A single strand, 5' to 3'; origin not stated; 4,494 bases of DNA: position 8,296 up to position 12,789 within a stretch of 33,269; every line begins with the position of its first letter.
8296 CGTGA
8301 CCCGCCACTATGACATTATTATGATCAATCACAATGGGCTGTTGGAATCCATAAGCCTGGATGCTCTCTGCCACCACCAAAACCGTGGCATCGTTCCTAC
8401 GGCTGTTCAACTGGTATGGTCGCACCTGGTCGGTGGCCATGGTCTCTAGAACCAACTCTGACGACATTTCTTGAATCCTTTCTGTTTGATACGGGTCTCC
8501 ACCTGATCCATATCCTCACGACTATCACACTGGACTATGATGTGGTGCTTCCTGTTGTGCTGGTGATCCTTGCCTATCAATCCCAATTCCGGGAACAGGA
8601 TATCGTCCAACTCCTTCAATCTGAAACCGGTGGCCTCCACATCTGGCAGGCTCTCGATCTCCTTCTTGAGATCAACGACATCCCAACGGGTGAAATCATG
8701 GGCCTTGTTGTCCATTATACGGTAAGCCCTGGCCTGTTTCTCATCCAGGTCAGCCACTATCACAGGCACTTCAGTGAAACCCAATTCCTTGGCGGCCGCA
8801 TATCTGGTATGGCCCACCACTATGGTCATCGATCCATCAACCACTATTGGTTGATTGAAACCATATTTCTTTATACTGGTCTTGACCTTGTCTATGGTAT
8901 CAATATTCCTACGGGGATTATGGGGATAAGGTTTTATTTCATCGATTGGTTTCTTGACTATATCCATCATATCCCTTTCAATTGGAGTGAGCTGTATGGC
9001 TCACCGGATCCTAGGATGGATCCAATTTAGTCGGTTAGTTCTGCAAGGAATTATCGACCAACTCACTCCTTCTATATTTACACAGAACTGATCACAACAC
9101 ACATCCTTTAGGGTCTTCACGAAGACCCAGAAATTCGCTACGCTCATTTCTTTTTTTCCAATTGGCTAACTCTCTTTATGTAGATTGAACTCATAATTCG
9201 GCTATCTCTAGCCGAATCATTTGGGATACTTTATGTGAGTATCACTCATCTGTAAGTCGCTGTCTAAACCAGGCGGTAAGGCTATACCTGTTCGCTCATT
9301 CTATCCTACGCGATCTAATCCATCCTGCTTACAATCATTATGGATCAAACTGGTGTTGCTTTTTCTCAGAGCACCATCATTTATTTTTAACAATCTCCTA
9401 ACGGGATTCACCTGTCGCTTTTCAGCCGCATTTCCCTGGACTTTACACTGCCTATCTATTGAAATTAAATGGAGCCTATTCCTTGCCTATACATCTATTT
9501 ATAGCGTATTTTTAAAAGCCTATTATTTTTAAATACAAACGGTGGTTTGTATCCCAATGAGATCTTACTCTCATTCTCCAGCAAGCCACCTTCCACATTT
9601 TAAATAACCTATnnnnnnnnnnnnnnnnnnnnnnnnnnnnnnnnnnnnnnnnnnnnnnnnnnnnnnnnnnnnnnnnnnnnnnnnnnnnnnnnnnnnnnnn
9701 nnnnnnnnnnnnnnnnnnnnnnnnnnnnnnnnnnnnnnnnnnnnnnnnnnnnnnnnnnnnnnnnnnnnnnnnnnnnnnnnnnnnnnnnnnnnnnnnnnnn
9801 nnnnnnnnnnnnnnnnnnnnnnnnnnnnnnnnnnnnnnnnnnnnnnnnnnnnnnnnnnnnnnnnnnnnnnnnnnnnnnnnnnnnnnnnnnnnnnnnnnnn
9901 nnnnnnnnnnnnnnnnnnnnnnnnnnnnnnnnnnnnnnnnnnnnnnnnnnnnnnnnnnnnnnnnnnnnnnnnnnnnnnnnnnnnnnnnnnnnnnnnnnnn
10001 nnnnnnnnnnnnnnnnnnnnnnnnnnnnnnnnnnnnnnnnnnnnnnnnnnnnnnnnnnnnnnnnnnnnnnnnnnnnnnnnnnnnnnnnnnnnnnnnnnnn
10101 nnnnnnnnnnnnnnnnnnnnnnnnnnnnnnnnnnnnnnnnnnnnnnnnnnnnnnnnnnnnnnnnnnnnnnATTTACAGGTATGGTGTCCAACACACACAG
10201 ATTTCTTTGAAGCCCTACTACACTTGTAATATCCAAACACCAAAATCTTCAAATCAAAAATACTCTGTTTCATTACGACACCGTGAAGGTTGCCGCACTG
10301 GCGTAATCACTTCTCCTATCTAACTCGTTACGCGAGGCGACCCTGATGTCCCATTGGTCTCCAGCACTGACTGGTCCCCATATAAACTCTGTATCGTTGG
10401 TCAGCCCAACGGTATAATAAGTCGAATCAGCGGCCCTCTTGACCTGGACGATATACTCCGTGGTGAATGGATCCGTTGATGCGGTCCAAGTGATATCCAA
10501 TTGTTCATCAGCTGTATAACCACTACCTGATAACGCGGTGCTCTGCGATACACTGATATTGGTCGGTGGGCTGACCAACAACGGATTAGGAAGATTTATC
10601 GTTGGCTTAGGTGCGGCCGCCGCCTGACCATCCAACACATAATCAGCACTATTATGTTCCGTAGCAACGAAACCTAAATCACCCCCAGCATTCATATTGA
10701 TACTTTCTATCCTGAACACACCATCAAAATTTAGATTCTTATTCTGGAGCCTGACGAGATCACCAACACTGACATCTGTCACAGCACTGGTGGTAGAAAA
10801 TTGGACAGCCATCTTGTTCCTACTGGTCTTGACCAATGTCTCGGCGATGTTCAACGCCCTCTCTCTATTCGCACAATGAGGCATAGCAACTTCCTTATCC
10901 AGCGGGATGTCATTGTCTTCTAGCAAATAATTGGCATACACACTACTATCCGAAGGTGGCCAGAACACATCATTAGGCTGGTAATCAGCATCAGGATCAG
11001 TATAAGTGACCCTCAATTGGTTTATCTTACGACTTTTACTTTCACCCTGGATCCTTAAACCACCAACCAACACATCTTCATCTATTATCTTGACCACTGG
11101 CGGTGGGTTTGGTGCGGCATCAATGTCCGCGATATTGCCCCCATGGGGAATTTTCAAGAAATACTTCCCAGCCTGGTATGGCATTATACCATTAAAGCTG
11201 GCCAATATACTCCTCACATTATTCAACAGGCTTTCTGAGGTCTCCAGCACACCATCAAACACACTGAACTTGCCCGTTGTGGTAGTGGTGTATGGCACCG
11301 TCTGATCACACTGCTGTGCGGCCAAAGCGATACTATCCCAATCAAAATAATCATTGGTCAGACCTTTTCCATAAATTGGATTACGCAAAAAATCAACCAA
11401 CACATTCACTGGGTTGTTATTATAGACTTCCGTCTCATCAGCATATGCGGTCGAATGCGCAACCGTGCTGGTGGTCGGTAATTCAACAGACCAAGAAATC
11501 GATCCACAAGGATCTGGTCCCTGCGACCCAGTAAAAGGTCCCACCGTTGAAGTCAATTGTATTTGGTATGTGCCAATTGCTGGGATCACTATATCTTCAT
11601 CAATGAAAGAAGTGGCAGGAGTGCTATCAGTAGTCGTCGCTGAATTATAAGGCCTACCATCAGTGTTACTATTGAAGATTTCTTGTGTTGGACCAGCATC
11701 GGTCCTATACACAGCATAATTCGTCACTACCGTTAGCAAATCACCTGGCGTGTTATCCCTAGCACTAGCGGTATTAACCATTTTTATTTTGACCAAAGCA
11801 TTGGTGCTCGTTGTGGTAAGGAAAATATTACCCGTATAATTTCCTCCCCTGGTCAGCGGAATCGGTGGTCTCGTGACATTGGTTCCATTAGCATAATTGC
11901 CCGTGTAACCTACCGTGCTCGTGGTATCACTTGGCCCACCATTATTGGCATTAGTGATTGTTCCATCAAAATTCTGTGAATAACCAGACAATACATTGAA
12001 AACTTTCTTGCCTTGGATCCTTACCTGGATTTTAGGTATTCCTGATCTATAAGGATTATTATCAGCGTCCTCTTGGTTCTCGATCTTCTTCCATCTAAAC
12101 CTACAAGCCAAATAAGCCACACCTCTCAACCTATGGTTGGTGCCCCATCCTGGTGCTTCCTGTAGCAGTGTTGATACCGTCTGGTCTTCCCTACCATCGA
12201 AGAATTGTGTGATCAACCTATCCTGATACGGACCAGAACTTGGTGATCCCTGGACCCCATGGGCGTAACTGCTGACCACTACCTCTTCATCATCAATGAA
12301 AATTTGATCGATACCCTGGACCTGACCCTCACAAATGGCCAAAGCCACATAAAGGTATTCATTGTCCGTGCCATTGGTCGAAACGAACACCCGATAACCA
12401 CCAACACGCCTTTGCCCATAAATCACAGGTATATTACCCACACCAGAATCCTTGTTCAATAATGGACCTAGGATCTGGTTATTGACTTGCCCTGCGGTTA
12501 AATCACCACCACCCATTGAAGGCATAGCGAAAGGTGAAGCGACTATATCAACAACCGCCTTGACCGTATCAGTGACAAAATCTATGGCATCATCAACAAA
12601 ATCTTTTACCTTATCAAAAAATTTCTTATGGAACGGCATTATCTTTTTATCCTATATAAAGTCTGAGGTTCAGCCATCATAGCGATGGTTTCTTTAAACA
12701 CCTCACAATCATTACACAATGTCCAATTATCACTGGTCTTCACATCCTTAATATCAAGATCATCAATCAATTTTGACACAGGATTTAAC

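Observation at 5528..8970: ParB - ParB - (ABC ATPase::GNAT) - C39-like peptidase early operon: candidate ATP-dependent nucleic-acid acylation / anti-defence system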

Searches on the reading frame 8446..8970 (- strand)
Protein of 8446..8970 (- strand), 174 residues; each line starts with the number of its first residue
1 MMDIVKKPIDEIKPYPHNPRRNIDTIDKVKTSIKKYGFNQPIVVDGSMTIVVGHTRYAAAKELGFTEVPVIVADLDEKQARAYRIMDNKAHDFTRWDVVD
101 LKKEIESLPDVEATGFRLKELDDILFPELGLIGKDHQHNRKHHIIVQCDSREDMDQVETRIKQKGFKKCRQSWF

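Call 3: search_protein_families(library=pfam, proteins=[window:8446-8970:-], max_evalue=0.1)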
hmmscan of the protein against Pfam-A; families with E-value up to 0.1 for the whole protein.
window:8446-8970:- (174 aa): 3 families
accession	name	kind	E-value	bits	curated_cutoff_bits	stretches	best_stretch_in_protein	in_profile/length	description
PF02195.25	ParB_N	-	8.3e-14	51.8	26.3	1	5-88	4-93/95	ParB N-terminal domain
PF18152.6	DAHP_snth_FXD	-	0.022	15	27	0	24-53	12-40/67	DAHP synthase ferredoxin-like domain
PF00581.25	Rhodanese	-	0.041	14.7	22.2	0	131-169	51-89/102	Rhodanese-like domain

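Call 4: search_protein_families(library=phrogs, proteins=[window:8446-8970:-], max_evalue=0.01)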
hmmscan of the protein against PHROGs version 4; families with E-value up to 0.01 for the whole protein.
window:8446-8970:- (174 aa): 28 families (the best 25 are shown)
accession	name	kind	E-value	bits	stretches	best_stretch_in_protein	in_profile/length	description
phrog_620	-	DNA, RNA and nucleotide metabolism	3.6e-47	162.2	1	2-171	7-173/217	ParB-like partition protein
phrog_498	-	other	2.1e-37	130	1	2-126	33-165/633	DNA methyltransferase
phrog_8071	-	DNA, RNA and nucleotide metabolism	1.2e-34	121.2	1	2-124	5-129/389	ParB-like partition protein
phrog_930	-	DNA, RNA and nucleotide metabolism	7.6e-27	95.6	1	3-122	6-130/223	ParB-like partition protein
phrog_940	-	DNA, RNA and nucleotide metabolism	3.5e-26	93.3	1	1-118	3-117/388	nuclease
phrog_723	-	DNA, RNA and nucleotide metabolism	1.2e-24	88.4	1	2-127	11-143/223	ParB-like partition protein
phrog_15396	-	DNA, RNA and nucleotide metabolism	8.4e-23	82.5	1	3-138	3-144/258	ParB-like partition nuclease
phrog_18056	-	DNA, RNA and nucleotide metabolism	1.1e-20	75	1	2-95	1-95/387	ParB-like partition nuclease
phrog_4715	-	DNA, RNA and nucleotide metabolism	1.9e-20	73.8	1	8-103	151-254/630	ParB-like partition protein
phrog_9353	-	unknown function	2.5e-18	67.9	1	10-142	17-152/245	-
phrog_6218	-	DNA, RNA and nucleotide metabolism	2.4e-17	64.2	1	1-99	2-108/506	ParB-like partition protein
phrog_5475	-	unknown function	2e-14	54.2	1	4-113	3-110/458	-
phrog_3264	-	DNA, RNA and nucleotide metabolism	8.8e-14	52.8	1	4-90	49-140/337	ParB-like partition protein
phrog_12047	-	DNA, RNA and nucleotide metabolism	1.7e-10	41.9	1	20-108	15-105/301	ParB-like partition nuclease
phrog_26377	-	DNA, RNA and nucleotide metabolism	1.9e-10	41.7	1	26-82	30-86/326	ParB-like partition protein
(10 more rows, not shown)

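Call 25: search_protein_families(library=ncbifam, proteins=[window:8446-8970:-], max_evalue=0.01)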
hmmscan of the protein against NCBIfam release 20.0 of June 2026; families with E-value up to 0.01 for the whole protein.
window:8446-8970:- (174 aa): 8 families
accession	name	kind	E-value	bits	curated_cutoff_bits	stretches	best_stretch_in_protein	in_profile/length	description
TIGR00180.1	parB_part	domain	3.3e-14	53.1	58.45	1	7-91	8-100/186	ParB/RepB/Spo0J family partition protein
TIGR04285.1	nucleoid_noc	exception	7.7e-14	51.7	315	1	4-88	2-91/255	nucleoid occlusion protein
TIGR03734.1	PRTRC_parB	hypoth_equivalog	2.4e-07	29.7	278.6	1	17-90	6-89/555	PRTRC system ParB family protein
TIGR02194.1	GlrX_NrdH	subfamily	0.00015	21.9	85.75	0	60-76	41-57/72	glutaredoxin-like protein NrdH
NF053625.1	SerKinSerKArch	equivalog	0.00044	19.5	380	1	41-80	51-95/244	ADP-dependent L-serine kinase SerK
TIGR03764.1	ICE_PFGI_1_parB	hypoth_equivalog_domain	0.002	17.8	143.75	1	8-44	14-51/260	ParB family protein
NF010406.0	PRK13832.1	subfamily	0.0026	16.4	640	1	15-109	15-116/578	plasmid partitioning protein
TIGR03454.1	partition_RepB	equivalog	0.0055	16.1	201.5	1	25-80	87-147/325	plasmid partitioning protein RepB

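Call 54: search_solved_structures(query=window:8446-8970:-, max_evalue=0.001, show_alignments=3)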
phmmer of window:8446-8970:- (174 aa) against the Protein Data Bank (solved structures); distinct sequences matched with E-value up to 0.001: 9.
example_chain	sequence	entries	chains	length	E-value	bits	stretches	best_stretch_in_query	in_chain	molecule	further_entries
7ng0_A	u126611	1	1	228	7.9e-09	39.1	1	6-91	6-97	Nucleoid occlusion protein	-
6sdk_A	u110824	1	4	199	8.5e-09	39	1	8-91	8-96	Stage 0 sporulation protein J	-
7nfu_A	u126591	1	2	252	1.3e-08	38.3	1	8-91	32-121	Nucleoid occlusion protein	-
1vz0_A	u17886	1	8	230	2.2e-08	37.6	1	4-90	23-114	Chromosome-partitioning protein Spo0J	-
4umk_A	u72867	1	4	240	1.1e-07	35.4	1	4-97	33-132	PROBABLE CHROMOSOME-PARTITIONING PROTEIN PARB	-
7bnk_A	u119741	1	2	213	2.1e-06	31.2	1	4-89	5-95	ParB family protein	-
7bnr_A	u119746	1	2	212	3.9e-06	30.3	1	4-89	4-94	ParB family protein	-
7o0n_A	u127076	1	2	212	3.9e-06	30.3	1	4-89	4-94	ParB family protein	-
6t1f_A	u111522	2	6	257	7e-05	26.2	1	7-88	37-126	Chromosome-partitioning protein ParB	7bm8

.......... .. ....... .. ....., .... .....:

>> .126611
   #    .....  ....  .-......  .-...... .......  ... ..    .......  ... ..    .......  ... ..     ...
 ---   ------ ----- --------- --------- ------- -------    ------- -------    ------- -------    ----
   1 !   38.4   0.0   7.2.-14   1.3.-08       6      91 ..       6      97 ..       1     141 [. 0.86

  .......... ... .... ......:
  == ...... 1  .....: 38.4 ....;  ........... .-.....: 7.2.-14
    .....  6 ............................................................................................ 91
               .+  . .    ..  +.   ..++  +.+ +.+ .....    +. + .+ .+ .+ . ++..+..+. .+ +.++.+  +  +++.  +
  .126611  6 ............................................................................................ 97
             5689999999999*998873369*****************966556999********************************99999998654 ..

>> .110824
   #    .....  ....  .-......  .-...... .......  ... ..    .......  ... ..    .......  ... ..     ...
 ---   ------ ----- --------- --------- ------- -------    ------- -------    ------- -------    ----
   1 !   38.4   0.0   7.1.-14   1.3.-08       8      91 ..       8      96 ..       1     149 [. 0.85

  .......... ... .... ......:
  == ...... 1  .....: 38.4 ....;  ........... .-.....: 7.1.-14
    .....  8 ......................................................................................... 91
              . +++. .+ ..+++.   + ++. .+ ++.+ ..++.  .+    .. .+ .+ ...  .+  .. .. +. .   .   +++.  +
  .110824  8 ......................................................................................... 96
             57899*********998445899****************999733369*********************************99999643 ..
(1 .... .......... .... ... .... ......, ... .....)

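Call 77: search_dna_similar(query=window:8446-8970:-, collection=phages, mode=protein, max_rows=40, rows=spread)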
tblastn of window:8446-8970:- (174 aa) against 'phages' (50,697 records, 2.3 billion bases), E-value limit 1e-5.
Records with a match: 641; places in all: 684; records where one place covers at least 80% of the query: 23.
Best place of each record, by identity: <60% 641.
By first word of the organism name: Streptococcus 168; Microbacterium 64; Arthrobacter 60; Bacteriophage 23; Gordonia 23; Pseudomonas 20; Lactococcus 17; Lactobacillus 17; Escherichia 16; Mycobacterium 15; and 71 more.
By host as written in the record: - 56; Arthrobacter sp. ATCC 21022 43; Microbacterium foliorum NRRL B-24224 30; Microbacterium paraoxydans NWU1 16; Rhodobacter capsulatus YW1 15; Arthrobacter globiformis B-2979 14; Escherichia coli 12; Streptococcus suis 11; and 296 more.
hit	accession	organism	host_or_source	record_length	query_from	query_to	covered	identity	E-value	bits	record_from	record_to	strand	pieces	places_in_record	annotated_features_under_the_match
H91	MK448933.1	Streptococcus phage Javan420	Streptococcus phocae C-4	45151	2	172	98%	37.4%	2e-25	107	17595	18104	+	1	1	DNA modification methylase | putative ABC iron siderophore transporter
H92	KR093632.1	Moraxella phage Mcat8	Moraxella catarrhalis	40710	2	158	90%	36.0%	9e-20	91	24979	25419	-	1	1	hypothetical protein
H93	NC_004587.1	Streptococcus phage 315.4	Streptococcus pyogenes MGAS315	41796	2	123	70%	45.2%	9e-26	108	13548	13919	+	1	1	ParB N-terminal domain-containing protein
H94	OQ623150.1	Staphylococcus phage Southeast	Staphylococcus epidermidis LM1680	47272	2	122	70%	43.4%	4e-24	103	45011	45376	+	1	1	putative methyltransferase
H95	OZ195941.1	Vibrio phage D81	Seawater and oysters mix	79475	5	139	78%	37.6%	9e-18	85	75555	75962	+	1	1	DNA methyltransferase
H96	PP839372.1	Vibrio phage vB_VpaM_R20L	Vibrio sp.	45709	8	169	93%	30.8%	3e-12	69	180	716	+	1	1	ParB-like partition nuclease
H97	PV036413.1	Acutalibacteraceae phage NatCom_991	Acutalibacteraceae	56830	8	125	68%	40.3%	2e-17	84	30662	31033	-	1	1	DNA methyltransferase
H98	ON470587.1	Escherichia phage vB_EcoS-611R4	Escherichia coli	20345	2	137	78%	34.5%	3e-16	81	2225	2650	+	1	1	chromosome (plasmid) partitioning protein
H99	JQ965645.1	Salmonella phage SSU5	Salmonella enterica subsp. enterica ...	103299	3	122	69%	38.7%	1e-13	73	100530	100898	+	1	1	putative ParB-like nuclease domain-containing protein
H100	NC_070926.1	Streptococcus phage IPP39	Streptococcus pneumoniae 19A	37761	1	119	68%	39.0%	2e-17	84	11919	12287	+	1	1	ParB-like partition nuclease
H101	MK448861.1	Streptococcus phage Javan174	Streptococcus entericus DSM_14446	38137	9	119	64%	41.7%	2e-17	84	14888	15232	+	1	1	DNA modification methylase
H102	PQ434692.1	Stenotrophomonas phage ANB28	Stenotrophomonas maltophilia B28B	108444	1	122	70%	37.5%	1e-9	62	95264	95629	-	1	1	hypothetical protein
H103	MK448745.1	Streptococcus phage Javan381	Streptococcus parasanguinis SRR387741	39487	2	125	71%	36.7%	3e-12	69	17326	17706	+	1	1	DNA modification methylase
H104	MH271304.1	Microbacterium phage Metamorphoo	Microbacterium paraoxydans NWU1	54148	9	128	69%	37.2%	7e-17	82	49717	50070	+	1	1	84: ParB-like nuclease domain protein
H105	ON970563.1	Microbacterium phage CrazyRich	Microbacterium foliorum NRRL B-24224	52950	9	128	69%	36.4%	5e-17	83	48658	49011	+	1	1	81: ParB-like nuclease domain protein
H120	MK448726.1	Streptococcus phage Javan29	Streptococcus agalactiae ERR054983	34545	2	125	71%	30.3%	2e-10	64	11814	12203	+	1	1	adenine-specific methyltransferase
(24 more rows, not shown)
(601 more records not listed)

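Call 104: get_annotated_region(hit=H120, flank=4500)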
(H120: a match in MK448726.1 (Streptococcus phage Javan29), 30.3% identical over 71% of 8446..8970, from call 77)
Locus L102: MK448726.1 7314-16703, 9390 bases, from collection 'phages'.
description: Streptococcus phage Javan29, complete genome.
organism: Streptococcus phage Javan29 (NCBI taxid 2548095)
taxonomy: Viruses; Duplodnaviria; Heunggongvirae; Uroviricota; Caudoviricetes
host: Streptococcus agalactiae ERR054983; source: -; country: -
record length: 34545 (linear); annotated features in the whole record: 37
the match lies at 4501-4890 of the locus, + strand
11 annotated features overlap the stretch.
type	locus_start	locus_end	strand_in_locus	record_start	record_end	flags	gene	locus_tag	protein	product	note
CDS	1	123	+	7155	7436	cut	-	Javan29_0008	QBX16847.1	hypothetical protein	-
CDS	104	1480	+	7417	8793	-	-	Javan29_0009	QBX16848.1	DNA helicase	-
CDS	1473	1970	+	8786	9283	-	-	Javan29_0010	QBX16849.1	hypothetical protein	-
CDS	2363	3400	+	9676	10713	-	-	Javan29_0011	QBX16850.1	S-adenosylmethionine synthetase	-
CDS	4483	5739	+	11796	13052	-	-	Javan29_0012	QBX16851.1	adenine-specific methyltransferase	-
CDS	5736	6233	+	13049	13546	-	-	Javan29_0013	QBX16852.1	DNA-cytosine methyltransferase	-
CDS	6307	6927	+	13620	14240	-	-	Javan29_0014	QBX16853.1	DNA-cytosine methyltransferase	-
CDS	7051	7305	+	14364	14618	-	-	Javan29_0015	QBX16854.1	hypothetical protein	-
CDS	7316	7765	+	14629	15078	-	-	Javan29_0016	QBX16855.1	hypothetical protein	FIG01114614: hypothetical protein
CDS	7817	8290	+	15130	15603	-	-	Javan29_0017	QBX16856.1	terminase small subunit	-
CDS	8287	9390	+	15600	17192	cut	-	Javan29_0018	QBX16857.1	terminase large subunit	-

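Call 105: get_annotated_region(hit=H94, flank=3000)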
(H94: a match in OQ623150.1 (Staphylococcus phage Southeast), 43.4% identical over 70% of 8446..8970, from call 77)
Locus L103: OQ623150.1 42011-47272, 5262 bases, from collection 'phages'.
description: Staphylococcus phage Southeast, complete genome.
organism: Staphylococcus phage Southeast (NCBI taxid 3034680)
taxonomy: Viruses
host: Staphylococcus epidermidis LM1680; source: wastewater; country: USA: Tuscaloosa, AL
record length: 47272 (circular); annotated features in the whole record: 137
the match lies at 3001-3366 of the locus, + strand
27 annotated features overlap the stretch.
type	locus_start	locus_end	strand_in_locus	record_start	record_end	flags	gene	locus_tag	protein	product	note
CDS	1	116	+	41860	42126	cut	-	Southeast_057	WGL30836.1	hypothetical protein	Southeast_057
regulatory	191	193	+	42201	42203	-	-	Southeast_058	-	ribosome_binding_site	-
CDS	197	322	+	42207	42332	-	-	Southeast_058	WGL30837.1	hypothetical protein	Southeast_058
regulatory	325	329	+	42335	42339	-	-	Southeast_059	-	ribosome_binding_site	-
CDS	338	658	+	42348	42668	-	-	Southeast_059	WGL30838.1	hypothetical protein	Southeast_059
regulatory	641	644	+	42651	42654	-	-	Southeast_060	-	ribosome_binding_site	-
CDS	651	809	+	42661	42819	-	-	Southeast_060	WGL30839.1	putative transcriptional activator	Southeast_060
regulatory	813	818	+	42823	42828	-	-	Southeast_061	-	ribosome_binding_site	-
CDS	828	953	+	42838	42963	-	-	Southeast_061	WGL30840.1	hypothetical protein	Southeast_061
regulatory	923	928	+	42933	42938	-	-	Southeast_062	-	ribosome_binding_site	-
CDS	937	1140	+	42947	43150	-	-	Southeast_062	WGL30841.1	hypothetical protein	Southeast_062; DUF1514 domain-containing protein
regulatory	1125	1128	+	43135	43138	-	-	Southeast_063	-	ribosome_binding_site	-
CDS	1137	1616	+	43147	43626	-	-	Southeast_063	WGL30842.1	putative Holliday junction resolvase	Southeast_063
regulatory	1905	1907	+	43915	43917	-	-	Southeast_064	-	ribosome_binding_site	-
CDS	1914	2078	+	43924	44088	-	-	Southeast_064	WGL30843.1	hypothetical protein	Southeast_064; helix-turn-helix domain containing protein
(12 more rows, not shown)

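Call 107: search_protein_families(library=padloc, proteins=[window:8446-8970:-], max_evalue=0.001)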
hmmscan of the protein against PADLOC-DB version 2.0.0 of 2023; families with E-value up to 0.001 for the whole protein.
window:8446-8970:- (174 aa): 1 family
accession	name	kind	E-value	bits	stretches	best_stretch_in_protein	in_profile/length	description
PDLC03229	MTase_II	-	3.1e-21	73.7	1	2-127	8-143/436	Type II methyltransferase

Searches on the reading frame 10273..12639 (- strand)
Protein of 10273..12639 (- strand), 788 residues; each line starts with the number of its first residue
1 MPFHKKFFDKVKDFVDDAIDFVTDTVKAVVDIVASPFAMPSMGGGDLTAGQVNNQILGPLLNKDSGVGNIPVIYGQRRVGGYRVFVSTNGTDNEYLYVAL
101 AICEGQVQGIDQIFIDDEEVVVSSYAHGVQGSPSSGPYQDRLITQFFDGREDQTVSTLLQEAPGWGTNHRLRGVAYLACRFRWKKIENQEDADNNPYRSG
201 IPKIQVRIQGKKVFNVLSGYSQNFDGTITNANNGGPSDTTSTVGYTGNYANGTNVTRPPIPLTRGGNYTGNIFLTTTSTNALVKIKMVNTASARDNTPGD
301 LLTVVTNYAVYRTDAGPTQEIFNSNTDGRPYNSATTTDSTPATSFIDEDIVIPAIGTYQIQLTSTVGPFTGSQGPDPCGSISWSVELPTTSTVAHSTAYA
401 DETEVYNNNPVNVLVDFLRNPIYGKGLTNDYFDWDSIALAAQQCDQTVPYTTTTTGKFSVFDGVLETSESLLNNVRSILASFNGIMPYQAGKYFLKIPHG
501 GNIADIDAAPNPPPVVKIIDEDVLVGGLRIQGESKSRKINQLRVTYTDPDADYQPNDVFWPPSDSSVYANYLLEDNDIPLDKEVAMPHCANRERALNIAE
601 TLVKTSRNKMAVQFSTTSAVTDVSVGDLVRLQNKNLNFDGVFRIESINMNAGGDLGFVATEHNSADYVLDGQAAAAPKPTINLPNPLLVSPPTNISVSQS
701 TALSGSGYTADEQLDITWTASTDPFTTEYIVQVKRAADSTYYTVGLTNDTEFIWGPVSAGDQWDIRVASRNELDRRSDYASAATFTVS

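Call 7: search_protein_families(library=phrogs, proteins=[window:10273-12639:-], max_evalue=0.0001)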
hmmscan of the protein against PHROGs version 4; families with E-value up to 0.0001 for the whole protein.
window:10273-12639:- (788 aa): 5 families
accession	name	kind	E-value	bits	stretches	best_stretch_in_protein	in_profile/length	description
phrog_37728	-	unknown function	3.1e-51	174.8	2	405-781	195-553/1894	-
phrog_5616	-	tail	7.9e-47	161.1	2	402-787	235-622/873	tail fiber protein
phrog_31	-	tail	7.4e-44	150.9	2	404-784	528-959/1565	central tail fiber J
phrog_4271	-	tail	7.4e-10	38.2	1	92-177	104-181/1309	tail protein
phrog_1101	-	tail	6.3e-09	35.2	0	96-444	91-262/1405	tail protein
